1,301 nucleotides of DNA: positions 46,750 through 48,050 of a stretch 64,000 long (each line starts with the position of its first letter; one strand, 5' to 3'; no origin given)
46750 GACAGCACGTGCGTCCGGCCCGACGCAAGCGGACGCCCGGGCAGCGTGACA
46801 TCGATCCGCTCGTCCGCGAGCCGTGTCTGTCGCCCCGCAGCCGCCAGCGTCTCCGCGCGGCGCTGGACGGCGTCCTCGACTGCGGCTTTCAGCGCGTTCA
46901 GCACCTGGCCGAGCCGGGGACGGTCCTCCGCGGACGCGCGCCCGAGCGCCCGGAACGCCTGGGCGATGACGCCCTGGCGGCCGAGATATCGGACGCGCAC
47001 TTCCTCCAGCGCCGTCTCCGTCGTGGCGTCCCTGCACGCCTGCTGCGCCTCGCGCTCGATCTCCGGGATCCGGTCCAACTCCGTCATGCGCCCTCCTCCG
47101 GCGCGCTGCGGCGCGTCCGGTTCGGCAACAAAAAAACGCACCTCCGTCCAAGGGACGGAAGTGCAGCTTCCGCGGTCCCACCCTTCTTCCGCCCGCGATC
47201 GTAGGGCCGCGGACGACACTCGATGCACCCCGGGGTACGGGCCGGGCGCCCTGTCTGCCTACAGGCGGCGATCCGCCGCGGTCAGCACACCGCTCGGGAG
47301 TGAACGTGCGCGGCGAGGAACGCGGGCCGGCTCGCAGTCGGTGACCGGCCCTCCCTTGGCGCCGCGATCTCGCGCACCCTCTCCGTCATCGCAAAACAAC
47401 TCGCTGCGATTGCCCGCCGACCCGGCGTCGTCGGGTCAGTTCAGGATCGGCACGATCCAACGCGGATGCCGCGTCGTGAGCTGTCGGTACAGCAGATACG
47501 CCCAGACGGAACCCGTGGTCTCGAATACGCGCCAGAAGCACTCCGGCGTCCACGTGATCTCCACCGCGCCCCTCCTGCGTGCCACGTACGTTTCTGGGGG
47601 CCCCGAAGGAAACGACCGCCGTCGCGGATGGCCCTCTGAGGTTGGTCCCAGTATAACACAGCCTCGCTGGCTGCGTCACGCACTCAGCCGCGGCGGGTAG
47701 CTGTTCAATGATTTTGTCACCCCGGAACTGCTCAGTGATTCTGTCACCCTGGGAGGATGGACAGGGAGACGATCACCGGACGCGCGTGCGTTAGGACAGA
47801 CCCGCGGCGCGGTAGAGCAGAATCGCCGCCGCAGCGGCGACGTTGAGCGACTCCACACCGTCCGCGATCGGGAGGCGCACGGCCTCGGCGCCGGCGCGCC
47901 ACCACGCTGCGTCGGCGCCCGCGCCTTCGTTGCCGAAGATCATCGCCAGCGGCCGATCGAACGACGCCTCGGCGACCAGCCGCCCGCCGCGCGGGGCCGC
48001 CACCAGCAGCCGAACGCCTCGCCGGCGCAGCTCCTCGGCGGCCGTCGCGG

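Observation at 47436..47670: Trp-rich 42-codon ORF with its own promoter and RBS just upstream of the pheST T-box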

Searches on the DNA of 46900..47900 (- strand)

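Call 6: search_rna_families(source=window, start=46900, end=47900, threshold=evalue, max_evalue=10, show_alignments=3)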
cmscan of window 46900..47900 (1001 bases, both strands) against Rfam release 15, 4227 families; matches with E-value up to 10: 2.
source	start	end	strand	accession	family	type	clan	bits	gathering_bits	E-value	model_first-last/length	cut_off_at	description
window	47151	47224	-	RF00230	T-box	Cis-reg; leader;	-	25.1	93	0.0024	156-216/219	no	T-box leader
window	46927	46954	+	RF01843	neisseria_FSE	Cis-reg; frameshift_element;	-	15.9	50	2.6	1-40/40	no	neiserria ribosomal frameshift element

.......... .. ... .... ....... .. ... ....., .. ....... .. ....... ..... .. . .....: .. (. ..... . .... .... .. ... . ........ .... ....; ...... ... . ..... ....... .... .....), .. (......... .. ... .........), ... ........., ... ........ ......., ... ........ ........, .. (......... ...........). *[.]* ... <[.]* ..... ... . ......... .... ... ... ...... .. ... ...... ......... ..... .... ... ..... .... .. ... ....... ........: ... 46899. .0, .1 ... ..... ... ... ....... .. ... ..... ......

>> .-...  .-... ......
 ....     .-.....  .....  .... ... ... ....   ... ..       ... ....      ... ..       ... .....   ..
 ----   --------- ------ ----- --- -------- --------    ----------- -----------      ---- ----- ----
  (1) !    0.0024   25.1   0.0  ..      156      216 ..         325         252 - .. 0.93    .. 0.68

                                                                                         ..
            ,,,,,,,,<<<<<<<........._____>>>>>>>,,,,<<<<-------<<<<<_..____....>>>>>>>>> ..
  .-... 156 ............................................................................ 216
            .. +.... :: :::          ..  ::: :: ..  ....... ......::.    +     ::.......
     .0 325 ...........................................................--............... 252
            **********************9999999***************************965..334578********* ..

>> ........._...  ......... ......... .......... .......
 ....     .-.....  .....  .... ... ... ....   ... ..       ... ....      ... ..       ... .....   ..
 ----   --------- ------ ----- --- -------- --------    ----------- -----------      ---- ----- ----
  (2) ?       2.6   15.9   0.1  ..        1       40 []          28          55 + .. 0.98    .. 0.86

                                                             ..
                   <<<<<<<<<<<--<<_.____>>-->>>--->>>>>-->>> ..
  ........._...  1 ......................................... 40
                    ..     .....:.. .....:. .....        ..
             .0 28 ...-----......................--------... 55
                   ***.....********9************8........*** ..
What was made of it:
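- On T-box leader (Rfam RF00230), for the adjacent element: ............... aligns to the model's T-box sequence (call 6).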

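Call 26: search_rna_families(sources=[L013, L014, L015, L016, L017, L018, L019, L020, L021, L022, L023, L024, L025, L026, L027, L028], threshold=gathering)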
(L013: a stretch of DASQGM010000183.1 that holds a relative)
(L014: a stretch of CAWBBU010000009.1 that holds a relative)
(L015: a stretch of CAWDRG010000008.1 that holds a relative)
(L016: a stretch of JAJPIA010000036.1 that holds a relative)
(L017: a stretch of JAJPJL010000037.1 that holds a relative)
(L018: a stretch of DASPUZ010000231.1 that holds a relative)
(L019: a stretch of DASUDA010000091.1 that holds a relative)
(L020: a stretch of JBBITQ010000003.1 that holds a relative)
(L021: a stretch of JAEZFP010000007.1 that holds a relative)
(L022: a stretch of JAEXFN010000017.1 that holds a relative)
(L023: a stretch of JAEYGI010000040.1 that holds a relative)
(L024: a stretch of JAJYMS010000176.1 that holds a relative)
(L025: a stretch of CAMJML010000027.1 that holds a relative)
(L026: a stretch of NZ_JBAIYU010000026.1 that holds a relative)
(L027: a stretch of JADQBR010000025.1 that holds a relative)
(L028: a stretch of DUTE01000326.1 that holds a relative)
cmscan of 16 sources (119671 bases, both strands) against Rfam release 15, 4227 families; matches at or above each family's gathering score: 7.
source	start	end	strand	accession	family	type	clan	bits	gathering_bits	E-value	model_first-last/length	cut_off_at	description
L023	1558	1914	+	RF00010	RNaseP_bact_a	Gene; ribozyme;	CL00002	298.8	100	1.6e-96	1-367/367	no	Bacterial RNase P class A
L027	4100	4350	+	RF00230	T-box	Cis-reg; leader;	-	108.9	93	7.2e-23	1-219/219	no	T-box leader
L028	422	673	+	RF00230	T-box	Cis-reg; leader;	-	108.9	93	7.4e-23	1-219/219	no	T-box leader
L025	4087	4300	+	RF00230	T-box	Cis-reg; leader;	-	96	93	1.5e-19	1-219/219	no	T-box leader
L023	4129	4362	+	RF00230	T-box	Cis-reg; leader;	-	95.2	93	2.4e-19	1-219/219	no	T-box leader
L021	4128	4363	+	RF00230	T-box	Cis-reg; leader;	-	93.1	93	8.6e-19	1-219/219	no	T-box leader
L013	3810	3876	+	RF03015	Transposase-2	Gene; sRNA;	-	44.8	42.7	1.8e-05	1-69/69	no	Transposase-2 RNA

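Call 54: search_rna_families(sources=[L030, L031, L035, L036, L037, L039, L042, L044, L046, L048, L049, L051, L053, L059, L064, L065, L066, L068, L109, L110], threshold=gathering)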
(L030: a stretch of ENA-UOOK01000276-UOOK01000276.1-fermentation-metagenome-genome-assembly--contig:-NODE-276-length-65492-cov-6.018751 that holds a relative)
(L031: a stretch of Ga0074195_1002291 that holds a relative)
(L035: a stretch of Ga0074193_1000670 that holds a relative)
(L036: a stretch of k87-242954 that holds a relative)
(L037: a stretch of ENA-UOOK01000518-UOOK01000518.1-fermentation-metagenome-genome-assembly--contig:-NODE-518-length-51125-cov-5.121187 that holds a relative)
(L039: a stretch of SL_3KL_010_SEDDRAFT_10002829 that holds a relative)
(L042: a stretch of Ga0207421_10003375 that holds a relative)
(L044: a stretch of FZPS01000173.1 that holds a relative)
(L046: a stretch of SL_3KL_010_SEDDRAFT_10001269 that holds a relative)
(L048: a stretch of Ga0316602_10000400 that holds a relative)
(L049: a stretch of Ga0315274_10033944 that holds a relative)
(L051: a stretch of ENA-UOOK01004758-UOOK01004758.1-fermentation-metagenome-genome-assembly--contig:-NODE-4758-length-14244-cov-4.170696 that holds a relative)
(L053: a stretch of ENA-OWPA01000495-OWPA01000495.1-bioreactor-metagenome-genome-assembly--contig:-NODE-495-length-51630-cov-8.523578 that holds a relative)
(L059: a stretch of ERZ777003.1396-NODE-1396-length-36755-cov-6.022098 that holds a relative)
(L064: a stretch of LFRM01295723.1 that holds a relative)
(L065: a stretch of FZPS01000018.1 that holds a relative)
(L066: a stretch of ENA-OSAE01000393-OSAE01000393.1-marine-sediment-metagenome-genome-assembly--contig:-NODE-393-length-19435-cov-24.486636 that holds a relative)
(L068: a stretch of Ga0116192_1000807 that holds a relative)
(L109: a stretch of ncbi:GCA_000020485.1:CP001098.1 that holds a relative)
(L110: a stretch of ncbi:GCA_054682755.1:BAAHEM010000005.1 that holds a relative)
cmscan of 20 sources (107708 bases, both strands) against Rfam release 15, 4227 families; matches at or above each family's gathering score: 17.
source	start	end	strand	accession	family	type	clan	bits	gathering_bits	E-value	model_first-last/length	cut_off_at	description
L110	4115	4378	+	RF00230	T-box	Cis-reg; leader;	-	133.9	93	2.3e-29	1-219/219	no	T-box leader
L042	2594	2821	+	RF00230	T-box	Cis-reg; leader;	-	132.7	93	4.7e-29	1-219/219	no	T-box leader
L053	2587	2804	+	RF00230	T-box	Cis-reg; leader;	-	125.3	93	3.8e-27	1-219/219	no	T-box leader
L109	4117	4346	+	RF00230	T-box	Cis-reg; leader;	-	123.9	93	8.7e-27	1-219/219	no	T-box leader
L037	2610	2850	+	RF00230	T-box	Cis-reg; leader;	-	123.4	93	1.2e-26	1-219/219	no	T-box leader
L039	2595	2833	+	RF00230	T-box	Cis-reg; leader;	-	118.5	93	2.2e-25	1-219/219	no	T-box leader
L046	2597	2835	+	RF00230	T-box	Cis-reg; leader;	-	113.6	93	3.9e-24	1-219/219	no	T-box leader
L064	2608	2837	+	RF00230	T-box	Cis-reg; leader;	-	111.7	93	1.2e-23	1-219/219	no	T-box leader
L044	2627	2865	+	RF00230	T-box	Cis-reg; leader;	-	110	93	3.4e-23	1-219/219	no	T-box leader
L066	2619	2870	+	RF00230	T-box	Cis-reg; leader;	-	105.7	93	4.4e-22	1-219/219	no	T-box leader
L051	2587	2810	+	RF00230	T-box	Cis-reg; leader;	-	105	93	6.5e-22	1-219/219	no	T-box leader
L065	2595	2815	+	RF00230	T-box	Cis-reg; leader;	-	104.9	93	7e-22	1-219/219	no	T-box leader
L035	2607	2821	+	RF00230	T-box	Cis-reg; leader;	-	99.3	93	2e-20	1-219/219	no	T-box leader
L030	2598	2834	+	RF00230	T-box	Cis-reg; leader;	-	98.2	93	3.7e-20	1-219/219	no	T-box leader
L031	2636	2901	+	RF00230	T-box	Cis-reg; leader;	-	95.6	93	1.7e-19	1-219/219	no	T-box leader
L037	2242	2315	+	RF00005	tRNA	Gene; tRNA;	CL00001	65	29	1.2e-11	1-71/71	no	tRNA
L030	2234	2307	+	RF00005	tRNA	Gene; tRNA;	CL00001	63.4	29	3.4e-11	1-71/71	no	tRNA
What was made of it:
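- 47130..47392 (-): T-box leader: Stem I from GCGAUGA at 47392, specifier UUC at 47304-47302, T-box sequence at 47185-47171, terminator at 47165-47137 followed by a U-run. Orthologous T-boxes reach gathering in relatives (calls 26, 54).
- On T-box leader (Rfam RF00230), for the adjacent element: Orthologous leaders in 20 relatives reach gathering (calls 26, 54).
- Closest known: T-box leader. Same: Orthologous leaders reach Rfam gathering (calls 26, 54).
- Checked: Orthologous leaders in lower-GC relatives reach gathering (calls 26, 54).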

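Call 59: search_rna_families(source=window, start=47125, end=47400, threshold=evalue, max_evalue=10, show_alignments=2)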
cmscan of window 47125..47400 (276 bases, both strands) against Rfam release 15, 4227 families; matches with E-value up to 10: 5.
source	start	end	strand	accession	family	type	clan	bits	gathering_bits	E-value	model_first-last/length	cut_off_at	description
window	47151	47224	-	RF00230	T-box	Cis-reg; leader;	-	25.1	93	0.00065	156-216/219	no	T-box leader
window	47324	47400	-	RF01867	CC2171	Gene; sRNA;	-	14.7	75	0.41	78-159/159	5'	caulobacter sRNA CC2171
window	47133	47214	-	RF02868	ncS037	Gene; sRNA;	-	14.4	112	3.4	1-152/152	no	Burkholderia sRNA 37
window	47290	47370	-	RF02793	asR3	Gene; antisense;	-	12.8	46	8.2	1-57/57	no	Pyrobaculum asRNA3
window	47169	47194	-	RF01151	snoU82P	Gene; snRNA; snoRNA; CD-box;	-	8.6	42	8.6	1-55/55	no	Small nucleolar RNA U82P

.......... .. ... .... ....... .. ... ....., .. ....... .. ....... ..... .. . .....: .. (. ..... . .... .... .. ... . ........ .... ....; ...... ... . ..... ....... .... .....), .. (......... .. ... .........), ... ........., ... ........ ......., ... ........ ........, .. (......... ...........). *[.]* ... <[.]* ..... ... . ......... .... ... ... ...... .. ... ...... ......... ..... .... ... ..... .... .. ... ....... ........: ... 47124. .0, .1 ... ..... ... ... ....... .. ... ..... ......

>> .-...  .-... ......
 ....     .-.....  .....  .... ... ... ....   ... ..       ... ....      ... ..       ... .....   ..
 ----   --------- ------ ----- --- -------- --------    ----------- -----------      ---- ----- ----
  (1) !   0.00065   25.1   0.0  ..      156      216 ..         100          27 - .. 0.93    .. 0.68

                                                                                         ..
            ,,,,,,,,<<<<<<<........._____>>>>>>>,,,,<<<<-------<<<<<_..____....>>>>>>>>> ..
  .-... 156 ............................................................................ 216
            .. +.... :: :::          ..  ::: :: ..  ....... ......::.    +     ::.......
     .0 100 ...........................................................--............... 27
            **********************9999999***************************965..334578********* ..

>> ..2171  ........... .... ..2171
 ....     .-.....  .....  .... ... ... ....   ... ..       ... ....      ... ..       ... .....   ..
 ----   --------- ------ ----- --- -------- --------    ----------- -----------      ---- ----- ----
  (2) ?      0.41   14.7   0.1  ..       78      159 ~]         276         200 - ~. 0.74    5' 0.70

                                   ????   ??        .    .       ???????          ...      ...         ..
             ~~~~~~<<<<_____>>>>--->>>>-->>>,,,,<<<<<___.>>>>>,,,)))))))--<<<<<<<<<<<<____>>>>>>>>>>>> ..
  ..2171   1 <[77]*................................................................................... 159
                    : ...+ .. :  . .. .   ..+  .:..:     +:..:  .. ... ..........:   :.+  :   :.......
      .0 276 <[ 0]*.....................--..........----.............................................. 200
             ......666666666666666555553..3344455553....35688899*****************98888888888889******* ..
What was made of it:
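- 47130..47392 (-): Partial Rfam match of 25.1 bits over 47224-47151 (calls 6, 59).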

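Call 64: search_rna_families(source=window, start=47560, end=47800, threshold=evalue, max_evalue=10, show_alignments=2)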
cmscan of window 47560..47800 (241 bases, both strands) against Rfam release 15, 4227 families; matches with E-value up to 10: 0.
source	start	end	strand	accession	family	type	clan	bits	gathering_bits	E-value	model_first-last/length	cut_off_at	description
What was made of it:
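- Rfam finds nothing in 47560-47800 even at E up to 10 (call 64).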
